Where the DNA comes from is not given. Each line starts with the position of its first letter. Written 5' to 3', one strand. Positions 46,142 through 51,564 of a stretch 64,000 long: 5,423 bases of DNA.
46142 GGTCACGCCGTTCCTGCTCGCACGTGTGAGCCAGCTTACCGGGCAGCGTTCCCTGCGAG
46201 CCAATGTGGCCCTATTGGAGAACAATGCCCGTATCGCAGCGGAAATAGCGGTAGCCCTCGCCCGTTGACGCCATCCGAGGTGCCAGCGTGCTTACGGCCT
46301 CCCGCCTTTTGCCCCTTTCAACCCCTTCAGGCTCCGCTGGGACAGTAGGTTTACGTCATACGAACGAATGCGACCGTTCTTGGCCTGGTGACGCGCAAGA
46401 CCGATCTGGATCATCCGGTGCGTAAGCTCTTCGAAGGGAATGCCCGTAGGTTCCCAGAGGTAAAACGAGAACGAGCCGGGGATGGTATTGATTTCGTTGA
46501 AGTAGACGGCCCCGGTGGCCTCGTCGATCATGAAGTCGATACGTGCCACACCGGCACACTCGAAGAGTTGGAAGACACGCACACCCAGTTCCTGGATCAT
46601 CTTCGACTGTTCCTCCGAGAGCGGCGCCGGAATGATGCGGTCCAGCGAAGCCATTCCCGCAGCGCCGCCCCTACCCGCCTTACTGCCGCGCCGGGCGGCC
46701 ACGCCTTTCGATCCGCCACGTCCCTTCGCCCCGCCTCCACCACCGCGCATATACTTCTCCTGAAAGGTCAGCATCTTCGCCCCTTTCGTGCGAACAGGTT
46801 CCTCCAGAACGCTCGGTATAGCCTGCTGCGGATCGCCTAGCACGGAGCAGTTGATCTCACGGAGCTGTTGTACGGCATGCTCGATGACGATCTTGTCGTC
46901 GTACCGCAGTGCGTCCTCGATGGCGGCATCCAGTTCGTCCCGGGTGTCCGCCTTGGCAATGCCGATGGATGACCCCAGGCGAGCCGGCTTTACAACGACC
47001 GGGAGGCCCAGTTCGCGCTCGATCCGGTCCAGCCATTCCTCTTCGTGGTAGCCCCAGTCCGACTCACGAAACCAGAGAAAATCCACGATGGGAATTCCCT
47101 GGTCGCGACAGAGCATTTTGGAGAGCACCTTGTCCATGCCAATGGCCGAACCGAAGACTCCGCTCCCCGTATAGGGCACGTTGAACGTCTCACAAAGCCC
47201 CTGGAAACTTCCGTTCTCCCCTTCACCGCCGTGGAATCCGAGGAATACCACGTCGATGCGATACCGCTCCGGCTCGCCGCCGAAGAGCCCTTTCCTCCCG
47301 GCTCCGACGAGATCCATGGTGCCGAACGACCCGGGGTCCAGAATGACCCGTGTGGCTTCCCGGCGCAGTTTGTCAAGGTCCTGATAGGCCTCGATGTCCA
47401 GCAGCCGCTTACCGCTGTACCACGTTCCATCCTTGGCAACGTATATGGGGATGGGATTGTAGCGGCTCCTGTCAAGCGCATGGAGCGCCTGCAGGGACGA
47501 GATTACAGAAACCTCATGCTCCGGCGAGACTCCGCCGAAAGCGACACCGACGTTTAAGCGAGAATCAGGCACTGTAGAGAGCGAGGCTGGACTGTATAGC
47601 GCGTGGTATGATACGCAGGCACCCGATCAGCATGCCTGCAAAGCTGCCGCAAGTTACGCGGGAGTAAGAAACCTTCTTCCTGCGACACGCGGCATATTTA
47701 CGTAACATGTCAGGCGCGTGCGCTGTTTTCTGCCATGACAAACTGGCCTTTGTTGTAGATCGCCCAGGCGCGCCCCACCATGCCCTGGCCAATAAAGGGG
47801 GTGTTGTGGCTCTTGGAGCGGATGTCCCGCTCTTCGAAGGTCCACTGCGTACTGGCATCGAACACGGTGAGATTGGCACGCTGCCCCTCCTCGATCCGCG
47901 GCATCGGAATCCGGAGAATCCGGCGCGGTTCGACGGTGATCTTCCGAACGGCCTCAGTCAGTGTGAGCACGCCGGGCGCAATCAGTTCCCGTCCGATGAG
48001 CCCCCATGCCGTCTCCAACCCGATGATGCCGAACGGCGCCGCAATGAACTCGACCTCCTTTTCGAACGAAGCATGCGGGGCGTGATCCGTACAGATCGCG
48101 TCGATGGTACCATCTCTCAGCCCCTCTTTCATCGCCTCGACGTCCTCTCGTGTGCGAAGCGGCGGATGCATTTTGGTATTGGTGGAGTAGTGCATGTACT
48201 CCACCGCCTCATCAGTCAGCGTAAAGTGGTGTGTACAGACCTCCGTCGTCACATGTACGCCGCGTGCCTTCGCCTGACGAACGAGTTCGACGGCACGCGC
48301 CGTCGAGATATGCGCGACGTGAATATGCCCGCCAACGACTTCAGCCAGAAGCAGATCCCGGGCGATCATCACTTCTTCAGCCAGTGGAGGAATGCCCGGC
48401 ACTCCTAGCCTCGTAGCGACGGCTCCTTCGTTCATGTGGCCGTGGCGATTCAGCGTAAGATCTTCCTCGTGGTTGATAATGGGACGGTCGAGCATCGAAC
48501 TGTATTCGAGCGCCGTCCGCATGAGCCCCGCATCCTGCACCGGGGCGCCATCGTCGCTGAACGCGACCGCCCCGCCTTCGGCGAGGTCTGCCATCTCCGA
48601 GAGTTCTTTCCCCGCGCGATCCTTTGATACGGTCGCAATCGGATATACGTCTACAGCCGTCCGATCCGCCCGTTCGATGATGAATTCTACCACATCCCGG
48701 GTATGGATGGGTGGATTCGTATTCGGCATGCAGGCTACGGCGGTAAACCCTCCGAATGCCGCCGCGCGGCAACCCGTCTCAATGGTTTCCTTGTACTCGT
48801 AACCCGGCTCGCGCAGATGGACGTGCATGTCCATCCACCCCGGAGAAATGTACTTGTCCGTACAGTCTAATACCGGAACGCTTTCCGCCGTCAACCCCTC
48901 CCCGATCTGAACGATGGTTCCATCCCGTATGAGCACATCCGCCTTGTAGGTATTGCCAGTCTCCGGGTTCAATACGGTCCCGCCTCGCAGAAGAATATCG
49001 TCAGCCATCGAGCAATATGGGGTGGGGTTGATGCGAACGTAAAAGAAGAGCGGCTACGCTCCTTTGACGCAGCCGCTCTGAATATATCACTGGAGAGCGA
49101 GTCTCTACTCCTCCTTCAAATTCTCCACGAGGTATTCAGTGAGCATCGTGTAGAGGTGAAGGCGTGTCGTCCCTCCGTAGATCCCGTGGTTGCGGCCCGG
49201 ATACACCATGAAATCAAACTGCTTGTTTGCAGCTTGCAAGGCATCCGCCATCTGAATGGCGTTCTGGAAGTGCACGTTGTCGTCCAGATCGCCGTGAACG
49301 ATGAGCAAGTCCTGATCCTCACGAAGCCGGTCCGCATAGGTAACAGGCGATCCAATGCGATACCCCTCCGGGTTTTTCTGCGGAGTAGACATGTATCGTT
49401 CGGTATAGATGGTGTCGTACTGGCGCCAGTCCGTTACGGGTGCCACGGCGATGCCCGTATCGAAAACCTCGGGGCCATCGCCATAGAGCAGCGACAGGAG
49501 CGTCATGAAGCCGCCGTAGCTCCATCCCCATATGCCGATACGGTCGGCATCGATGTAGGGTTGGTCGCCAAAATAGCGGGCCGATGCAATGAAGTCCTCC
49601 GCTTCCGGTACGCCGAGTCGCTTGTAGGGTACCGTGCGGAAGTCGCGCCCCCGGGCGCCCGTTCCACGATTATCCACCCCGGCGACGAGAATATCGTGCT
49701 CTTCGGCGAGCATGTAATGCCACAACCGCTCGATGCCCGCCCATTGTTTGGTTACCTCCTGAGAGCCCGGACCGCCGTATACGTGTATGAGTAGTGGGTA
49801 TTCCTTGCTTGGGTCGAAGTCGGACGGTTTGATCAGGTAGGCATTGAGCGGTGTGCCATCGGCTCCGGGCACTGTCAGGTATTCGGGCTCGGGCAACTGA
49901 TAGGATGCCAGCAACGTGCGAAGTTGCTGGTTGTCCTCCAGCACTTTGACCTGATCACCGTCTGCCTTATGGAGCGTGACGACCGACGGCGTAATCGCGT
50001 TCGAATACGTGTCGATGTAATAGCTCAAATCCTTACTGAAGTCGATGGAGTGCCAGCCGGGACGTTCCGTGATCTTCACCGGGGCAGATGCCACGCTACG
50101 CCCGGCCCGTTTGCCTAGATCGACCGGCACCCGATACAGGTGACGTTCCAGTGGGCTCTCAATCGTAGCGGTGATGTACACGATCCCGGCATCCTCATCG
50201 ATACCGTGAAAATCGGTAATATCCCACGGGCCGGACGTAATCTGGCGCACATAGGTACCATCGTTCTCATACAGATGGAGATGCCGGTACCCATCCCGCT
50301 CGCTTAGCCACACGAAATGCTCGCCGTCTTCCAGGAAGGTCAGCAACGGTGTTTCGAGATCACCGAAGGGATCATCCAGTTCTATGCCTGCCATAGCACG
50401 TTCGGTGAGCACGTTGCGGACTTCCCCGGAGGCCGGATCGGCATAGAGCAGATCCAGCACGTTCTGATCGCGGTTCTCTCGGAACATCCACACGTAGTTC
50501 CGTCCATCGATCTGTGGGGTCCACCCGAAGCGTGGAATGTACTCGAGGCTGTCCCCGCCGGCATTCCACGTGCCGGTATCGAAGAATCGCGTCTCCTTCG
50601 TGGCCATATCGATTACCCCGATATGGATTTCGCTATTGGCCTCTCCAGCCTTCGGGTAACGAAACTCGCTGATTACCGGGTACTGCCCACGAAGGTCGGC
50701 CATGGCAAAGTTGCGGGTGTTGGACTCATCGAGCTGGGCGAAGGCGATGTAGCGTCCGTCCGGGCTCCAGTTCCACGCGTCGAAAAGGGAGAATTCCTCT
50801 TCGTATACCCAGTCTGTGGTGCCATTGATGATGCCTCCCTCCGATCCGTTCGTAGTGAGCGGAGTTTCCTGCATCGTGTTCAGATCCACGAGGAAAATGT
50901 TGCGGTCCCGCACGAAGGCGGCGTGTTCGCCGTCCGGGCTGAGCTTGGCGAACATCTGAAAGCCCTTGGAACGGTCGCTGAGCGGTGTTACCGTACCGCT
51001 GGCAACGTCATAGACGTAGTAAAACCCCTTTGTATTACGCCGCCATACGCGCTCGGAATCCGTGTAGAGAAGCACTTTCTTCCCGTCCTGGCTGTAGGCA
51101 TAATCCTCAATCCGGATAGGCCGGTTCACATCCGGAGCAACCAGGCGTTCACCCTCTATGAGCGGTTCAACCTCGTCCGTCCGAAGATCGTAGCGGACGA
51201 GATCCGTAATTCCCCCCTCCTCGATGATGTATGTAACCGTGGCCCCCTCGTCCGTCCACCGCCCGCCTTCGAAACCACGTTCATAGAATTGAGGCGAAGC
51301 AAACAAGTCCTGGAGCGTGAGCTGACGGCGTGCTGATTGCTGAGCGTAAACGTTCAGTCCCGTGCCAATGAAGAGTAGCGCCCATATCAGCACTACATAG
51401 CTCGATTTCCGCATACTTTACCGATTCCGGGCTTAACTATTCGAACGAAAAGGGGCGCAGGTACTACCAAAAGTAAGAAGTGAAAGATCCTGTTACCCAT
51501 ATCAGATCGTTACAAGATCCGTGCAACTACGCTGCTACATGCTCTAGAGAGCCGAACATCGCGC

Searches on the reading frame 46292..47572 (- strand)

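Call 46: search_protein_families(library=pfam, proteins=[window:46292-47572:-], max_evalue=0.01)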
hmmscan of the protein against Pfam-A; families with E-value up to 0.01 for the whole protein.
window:46292-47572:- (426 aa): 5 families
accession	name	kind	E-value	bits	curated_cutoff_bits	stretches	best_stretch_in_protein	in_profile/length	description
PF07478.18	Dala_Dala_lig_C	-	1.6e-49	168.7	24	2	154-275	1-118/204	D-ala D-ala ligase C-terminus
PF01820.27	Dala_Dala_lig_N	-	2e-28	99.8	34.6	1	7-137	1-121/121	D-ala D-ala ligase N-terminus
PF02786.22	CPSase_L_D2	-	1.7e-09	37.9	19.8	1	177-252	26-107/211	Carbamoyl-phosphate synthase L chain, ATP binding domain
PF02222.28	ATP-grasp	-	9.5e-06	25.8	27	0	177-243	18-85/179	ATP-grasp domain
PF13535.11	ATP-grasp_4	-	0.0021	18.1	27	1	189-221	2-34/160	ATP-grasp domain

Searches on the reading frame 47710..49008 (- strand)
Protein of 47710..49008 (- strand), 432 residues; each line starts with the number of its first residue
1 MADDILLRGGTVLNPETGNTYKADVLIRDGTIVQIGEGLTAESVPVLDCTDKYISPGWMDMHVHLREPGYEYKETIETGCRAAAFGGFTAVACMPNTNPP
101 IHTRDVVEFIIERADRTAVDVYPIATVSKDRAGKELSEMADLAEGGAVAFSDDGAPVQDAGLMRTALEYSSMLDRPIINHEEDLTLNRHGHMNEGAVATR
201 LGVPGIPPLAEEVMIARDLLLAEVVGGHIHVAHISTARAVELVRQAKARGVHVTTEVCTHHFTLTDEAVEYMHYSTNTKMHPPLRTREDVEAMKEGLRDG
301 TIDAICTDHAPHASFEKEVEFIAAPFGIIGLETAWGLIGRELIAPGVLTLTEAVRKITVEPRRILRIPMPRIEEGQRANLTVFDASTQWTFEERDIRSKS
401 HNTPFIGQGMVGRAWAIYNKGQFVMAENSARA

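Call 46: search_protein_families(library=pfam, proteins=[window:47710-49008:-], max_evalue=0.01)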
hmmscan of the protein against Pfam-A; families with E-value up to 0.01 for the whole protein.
window:47710-49008:- (432 aa): 3 families
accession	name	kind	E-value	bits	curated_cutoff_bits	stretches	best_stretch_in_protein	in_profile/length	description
PF01979.26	Amidohydro_1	-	2.7e-21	76.6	25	1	53-387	1-321/345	Amidohydrolase family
PF12890.13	DHOase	-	1.2e-12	48.6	21.2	1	54-236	4-139/142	Dihydro-orotase-like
PF07969.17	Amidohydro_3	-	4.5e-08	33.4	29.7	1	287-392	356-452/472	Amidohydrolase family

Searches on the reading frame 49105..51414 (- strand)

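Call 46: search_protein_families(library=pfam, proteins=[window:49105-51414:-], max_evalue=0.01)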
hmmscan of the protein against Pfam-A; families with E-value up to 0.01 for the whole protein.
window:49105-51414:- (769 aa): 10 families
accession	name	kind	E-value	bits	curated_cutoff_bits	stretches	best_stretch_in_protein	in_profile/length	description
PF00930.27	DPPIV_N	-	1.6e-91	307.1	22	1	108-476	1-353/354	Dipeptidyl peptidase IV (DPP IV) N-terminal region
PF00326.27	Peptidase_S9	-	3.7e-57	193.7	22.6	1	568-768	8-212/213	Prolyl oligopeptidase family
PF07676.18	PD40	-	3.5e-07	30.4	20.9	0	213-226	13-26/38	WD40-like Beta Propeller Repeat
PF20434.5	BD-FAE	-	1.1e-06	28.7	26.8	1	539-726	13-215/215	BD-FAE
PF01738.24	DLH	-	3.5e-05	23.9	21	1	607-744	80-187/217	Dienelactone hydrolase family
PF12146.15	Hydrolase_4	-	9.7e-05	22.2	27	0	572-666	29-116/239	Serine aminopeptidase, S33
PF02129.25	Peptidase_S15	-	0.00021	21.5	23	1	577-679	54-147/262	X-Pro dipeptidyl-peptidase (S15 family)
PF14583.12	Pectate_lyase22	-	0.0015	17.7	30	1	90-186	25-117/386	Oligogalacturonate lyase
PF12697.13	Abhydrolase_6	-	0.0016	19.6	26.3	1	563-686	12-121/217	Alpha/beta hydrolase family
PF07859.19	Abhydrolase_3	-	0.0042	17.3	25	0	605-746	49-209/210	alpha/beta hydrolase fold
